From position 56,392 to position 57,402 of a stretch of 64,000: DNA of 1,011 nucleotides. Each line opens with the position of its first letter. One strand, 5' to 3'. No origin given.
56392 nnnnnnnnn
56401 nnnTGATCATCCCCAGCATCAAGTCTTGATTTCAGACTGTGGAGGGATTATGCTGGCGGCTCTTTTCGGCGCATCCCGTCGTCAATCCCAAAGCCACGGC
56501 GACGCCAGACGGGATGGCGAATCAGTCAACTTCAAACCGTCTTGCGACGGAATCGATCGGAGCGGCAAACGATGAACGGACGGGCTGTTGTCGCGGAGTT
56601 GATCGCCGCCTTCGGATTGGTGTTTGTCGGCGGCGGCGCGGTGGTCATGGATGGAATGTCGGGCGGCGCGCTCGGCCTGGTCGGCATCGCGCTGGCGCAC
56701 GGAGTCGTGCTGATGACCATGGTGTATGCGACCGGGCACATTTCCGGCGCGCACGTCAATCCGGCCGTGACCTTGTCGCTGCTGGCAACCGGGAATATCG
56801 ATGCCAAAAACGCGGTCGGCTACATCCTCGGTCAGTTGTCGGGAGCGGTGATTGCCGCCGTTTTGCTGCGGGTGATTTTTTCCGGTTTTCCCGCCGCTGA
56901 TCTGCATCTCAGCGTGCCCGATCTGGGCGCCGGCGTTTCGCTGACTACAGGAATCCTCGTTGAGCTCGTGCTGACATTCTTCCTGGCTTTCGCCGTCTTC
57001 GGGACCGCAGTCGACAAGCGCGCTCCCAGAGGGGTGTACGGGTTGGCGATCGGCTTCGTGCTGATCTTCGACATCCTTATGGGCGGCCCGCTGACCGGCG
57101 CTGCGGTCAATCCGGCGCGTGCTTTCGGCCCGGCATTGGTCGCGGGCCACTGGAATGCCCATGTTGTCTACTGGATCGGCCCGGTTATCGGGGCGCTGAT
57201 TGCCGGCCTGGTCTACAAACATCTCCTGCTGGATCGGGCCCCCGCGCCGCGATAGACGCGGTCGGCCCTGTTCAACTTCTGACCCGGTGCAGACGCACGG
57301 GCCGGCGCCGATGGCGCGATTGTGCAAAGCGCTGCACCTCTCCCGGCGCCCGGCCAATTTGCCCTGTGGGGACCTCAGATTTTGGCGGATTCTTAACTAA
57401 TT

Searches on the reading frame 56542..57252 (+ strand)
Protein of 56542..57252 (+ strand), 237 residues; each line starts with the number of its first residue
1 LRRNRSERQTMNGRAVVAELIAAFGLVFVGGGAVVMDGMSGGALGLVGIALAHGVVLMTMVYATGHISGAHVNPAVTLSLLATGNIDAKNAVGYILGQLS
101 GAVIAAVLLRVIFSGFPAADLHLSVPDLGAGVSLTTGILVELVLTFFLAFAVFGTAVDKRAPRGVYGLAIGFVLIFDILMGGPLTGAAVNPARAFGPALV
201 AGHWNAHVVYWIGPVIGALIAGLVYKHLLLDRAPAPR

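Call 15: search_protein_families(library=pfam, proteins=[window:56542-57252:+], max_evalue=0.001)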
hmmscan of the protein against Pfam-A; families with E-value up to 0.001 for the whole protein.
window:56542-57252:+ (237 aa): 1 family
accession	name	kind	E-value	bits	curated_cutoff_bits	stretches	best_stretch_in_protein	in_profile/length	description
PF00230.25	MIP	-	8.6e-59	199.4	25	1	11-225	6-222/222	Major intrinsic protein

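Call 72: find_encoding_contigs(protein=window:56542-57252:+, flank=10000, max_places=1)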
Protein window:56542-57252:+ (237 aa): no gene with exactly this product is on record in the collection.
